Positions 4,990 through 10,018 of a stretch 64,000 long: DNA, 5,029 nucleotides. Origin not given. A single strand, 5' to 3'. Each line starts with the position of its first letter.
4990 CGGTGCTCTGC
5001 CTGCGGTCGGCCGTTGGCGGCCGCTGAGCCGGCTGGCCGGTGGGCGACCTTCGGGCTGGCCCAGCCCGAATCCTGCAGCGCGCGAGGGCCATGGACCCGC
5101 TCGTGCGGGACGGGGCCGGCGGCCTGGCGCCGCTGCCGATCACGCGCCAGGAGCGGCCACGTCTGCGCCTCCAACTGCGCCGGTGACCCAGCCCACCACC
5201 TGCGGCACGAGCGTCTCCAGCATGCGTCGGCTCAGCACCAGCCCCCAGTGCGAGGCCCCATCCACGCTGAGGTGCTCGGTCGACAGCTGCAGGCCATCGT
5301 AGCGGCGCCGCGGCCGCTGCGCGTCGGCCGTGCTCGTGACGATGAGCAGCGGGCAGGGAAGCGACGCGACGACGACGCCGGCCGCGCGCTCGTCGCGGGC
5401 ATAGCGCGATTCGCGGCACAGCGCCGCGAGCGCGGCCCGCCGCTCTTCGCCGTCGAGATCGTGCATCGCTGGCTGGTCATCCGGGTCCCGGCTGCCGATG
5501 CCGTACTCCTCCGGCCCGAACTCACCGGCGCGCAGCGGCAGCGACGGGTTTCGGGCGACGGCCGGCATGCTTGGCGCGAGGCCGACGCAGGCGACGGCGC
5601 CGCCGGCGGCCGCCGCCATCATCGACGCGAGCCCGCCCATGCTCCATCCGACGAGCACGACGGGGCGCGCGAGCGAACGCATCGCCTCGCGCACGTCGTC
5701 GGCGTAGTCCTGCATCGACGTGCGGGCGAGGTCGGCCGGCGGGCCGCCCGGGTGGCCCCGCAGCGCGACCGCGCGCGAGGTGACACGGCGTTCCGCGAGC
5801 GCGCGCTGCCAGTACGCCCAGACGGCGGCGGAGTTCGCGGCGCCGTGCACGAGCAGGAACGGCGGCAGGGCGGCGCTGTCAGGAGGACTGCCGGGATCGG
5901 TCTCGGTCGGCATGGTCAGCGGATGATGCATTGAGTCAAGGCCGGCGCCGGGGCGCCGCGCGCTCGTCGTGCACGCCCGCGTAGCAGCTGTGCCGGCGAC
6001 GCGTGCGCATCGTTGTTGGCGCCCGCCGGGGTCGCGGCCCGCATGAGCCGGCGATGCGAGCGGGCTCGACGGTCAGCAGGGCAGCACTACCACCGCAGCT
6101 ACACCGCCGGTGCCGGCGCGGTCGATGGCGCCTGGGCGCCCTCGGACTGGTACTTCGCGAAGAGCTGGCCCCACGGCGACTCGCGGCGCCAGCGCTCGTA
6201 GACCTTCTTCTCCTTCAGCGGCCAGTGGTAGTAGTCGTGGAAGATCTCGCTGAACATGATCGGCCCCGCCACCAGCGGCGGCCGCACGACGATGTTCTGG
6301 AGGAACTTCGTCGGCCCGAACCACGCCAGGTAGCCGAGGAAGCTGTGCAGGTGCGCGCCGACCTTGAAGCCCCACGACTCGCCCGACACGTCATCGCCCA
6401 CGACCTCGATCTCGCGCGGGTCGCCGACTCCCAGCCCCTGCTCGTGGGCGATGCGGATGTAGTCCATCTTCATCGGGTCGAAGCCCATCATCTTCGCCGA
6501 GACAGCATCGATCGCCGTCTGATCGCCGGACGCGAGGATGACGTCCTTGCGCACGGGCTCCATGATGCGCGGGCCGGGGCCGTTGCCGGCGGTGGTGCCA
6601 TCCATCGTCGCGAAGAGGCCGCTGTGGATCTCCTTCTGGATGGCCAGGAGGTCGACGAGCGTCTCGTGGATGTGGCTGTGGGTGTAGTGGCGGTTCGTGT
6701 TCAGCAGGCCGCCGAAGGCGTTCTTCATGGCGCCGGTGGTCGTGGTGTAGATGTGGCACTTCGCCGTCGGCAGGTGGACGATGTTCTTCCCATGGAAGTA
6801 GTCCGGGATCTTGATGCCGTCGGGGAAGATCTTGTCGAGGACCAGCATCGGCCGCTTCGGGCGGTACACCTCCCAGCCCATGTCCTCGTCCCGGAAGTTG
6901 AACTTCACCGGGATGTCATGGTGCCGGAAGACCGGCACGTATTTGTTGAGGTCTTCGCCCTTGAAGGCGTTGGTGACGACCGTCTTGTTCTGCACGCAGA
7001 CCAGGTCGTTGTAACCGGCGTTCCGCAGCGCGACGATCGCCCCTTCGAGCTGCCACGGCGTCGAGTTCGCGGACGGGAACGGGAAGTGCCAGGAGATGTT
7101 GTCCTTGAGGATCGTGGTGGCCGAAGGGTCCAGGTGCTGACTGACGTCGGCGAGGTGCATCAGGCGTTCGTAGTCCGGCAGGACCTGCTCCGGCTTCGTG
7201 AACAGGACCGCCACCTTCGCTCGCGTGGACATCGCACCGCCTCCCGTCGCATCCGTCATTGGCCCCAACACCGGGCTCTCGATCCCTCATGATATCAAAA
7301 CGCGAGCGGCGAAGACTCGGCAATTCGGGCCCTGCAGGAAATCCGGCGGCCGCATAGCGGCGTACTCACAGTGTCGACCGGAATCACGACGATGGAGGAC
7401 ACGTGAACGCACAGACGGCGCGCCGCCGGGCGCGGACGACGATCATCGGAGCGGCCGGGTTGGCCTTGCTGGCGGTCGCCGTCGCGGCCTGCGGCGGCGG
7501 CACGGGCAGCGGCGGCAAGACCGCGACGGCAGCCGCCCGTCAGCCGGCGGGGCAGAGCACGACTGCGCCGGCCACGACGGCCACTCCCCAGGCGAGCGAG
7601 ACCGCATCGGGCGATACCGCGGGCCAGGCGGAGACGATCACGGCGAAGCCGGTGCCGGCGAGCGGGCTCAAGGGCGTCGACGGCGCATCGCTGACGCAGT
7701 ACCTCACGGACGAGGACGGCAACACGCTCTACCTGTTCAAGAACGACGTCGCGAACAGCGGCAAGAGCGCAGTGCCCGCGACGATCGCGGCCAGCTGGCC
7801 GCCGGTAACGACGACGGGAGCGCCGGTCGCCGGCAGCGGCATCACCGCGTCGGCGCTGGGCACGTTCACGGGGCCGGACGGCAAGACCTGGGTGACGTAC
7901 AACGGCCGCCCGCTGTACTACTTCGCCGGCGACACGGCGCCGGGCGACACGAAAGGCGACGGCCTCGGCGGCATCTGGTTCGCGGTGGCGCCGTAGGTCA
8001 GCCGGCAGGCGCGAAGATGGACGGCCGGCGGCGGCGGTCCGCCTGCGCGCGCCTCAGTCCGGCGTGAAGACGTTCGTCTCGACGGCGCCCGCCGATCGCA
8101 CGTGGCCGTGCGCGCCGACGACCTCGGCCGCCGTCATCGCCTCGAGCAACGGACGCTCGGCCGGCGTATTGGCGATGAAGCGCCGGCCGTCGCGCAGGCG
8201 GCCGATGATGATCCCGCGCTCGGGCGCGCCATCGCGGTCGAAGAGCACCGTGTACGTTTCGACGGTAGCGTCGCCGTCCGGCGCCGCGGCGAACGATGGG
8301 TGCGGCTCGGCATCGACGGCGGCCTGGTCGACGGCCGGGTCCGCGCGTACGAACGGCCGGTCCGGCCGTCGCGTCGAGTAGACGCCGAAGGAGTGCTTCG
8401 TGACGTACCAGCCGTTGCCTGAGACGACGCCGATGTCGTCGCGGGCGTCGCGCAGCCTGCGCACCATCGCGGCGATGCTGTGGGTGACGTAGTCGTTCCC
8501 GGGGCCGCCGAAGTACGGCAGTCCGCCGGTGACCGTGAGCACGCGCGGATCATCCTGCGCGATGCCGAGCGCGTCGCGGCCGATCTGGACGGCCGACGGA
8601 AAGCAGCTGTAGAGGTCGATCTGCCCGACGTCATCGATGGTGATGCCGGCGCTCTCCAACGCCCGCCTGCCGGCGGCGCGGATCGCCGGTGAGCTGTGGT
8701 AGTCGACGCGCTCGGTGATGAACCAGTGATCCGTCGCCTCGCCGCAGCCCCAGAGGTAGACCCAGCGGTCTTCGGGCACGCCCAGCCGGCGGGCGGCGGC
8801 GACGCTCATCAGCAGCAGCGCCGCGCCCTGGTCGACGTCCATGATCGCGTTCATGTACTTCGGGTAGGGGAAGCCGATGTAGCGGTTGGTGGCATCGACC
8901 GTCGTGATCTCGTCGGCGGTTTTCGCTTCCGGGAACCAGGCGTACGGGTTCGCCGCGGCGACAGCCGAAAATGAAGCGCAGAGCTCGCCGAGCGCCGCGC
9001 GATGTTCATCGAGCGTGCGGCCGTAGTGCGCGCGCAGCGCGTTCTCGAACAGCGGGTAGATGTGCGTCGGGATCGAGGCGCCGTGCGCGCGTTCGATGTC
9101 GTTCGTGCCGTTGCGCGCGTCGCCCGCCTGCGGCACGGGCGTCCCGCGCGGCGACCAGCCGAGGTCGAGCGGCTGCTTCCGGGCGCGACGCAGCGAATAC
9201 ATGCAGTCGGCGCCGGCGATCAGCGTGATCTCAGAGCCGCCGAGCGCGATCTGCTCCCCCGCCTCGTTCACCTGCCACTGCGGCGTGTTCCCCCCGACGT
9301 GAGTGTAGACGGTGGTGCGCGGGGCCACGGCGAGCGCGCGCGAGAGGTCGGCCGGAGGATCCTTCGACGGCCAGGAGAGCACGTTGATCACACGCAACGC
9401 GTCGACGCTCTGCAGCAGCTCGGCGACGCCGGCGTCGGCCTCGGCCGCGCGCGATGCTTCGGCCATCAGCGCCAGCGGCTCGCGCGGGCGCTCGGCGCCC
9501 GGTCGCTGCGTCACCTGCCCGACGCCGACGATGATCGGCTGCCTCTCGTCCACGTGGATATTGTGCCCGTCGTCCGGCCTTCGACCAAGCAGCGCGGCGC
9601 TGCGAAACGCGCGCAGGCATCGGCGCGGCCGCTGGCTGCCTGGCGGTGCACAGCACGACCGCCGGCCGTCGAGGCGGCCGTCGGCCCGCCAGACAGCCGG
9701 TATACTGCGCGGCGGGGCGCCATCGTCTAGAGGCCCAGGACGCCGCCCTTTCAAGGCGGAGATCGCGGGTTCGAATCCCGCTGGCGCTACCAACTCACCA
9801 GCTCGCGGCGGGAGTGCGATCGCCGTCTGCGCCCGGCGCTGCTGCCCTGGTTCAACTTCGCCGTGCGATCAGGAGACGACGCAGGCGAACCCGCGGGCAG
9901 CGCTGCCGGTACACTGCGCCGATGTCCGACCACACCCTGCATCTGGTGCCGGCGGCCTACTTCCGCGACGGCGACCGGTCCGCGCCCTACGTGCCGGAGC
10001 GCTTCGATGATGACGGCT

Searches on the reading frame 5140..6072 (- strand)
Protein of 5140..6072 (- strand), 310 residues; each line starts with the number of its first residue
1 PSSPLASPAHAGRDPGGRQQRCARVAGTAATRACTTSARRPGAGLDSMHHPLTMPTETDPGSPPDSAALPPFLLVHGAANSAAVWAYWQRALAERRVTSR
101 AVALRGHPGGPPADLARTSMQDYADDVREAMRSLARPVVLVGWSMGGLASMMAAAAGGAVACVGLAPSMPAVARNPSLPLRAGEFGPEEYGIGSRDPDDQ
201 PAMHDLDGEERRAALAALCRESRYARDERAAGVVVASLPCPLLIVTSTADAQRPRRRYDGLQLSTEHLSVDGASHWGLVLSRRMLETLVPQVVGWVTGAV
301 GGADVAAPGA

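Call 29: search_protein_families(library=pfam, proteins=[window:5140-6072:-], max_evalue=0.00001)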
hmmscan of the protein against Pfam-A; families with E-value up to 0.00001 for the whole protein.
window:5140-6072:- (310 aa): 3 families
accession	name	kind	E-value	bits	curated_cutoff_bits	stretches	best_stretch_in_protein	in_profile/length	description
PF12697.13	Abhydrolase_6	-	9.1e-20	72.7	26.3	1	73-278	2-207/217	Alpha/beta hydrolase family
PF00561.26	Abhydrolase_1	-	1.2e-09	38.6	25.8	1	70-155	1-88/245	alpha/beta hydrolase fold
PF12146.15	Hydrolase_4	-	3e-08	33.7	27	1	73-177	8-116/239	Serine aminopeptidase, S33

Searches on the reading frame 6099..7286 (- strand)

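Call 29: search_protein_families(library=pfam, proteins=[window:6099-7286:-], max_evalue=0.00001)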
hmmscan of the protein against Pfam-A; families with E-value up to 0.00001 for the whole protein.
window:6099-7286:- (395 aa): 1 family
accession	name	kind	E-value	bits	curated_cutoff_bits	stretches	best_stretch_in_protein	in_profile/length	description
PF04015.17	DUF362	-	7.2e-18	65.8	24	1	60-264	3-199/200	Domain of unknown function (DUF362)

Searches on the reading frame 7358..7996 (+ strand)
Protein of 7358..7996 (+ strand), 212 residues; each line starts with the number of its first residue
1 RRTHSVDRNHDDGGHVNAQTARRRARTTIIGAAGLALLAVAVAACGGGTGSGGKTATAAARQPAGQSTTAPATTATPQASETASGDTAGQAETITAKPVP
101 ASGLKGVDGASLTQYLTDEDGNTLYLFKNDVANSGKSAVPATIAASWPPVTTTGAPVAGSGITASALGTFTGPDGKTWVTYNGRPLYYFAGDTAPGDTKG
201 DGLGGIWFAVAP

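Call 81: search_protein_families(library=pfam, proteins=[window:7358-7996:+], max_evalue=0.0001)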
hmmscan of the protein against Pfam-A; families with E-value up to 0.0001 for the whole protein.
window:7358-7996:+ (212 aa): 1 family
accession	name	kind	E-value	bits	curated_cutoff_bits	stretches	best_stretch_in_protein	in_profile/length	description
PF03640.20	Lipoprotein_15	-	6.3e-22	77.3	24.4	1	168-210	1-46/47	Secreted repeat of unknown function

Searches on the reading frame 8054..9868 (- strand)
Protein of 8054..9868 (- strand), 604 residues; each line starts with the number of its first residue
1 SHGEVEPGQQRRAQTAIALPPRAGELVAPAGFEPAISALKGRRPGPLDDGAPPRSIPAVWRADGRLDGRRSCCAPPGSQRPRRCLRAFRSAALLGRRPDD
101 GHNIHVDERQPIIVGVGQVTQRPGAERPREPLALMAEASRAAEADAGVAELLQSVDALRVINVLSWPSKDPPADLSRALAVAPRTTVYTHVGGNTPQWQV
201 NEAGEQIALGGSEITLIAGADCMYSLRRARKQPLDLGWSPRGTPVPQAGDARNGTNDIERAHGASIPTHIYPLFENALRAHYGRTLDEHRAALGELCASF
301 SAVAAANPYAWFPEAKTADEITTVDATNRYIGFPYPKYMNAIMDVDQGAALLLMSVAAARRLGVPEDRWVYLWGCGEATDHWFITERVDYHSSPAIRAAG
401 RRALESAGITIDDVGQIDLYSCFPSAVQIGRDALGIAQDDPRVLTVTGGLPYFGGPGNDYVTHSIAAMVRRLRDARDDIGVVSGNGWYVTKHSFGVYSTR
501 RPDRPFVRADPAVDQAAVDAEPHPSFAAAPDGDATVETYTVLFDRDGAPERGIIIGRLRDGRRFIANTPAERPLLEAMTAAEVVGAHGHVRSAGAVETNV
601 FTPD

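Call 29: search_protein_families(library=pfam, proteins=[window:8054-9868:-], max_evalue=0.00001)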
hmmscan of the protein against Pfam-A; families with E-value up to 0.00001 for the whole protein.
window:8054-9868:- (604 aa): 2 families
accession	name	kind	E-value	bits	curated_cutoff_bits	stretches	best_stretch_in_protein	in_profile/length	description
PF18313.7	TLP1_add_C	-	6.1e-21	74.6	26.1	1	515-594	3-82/83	Thiolase-like protein type 1 additional C-terminal domain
PF22691.2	Thiolase_C_1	-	1.4e-06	28.5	28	1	376-439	1-63/144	Thiolase C-terminal domain-like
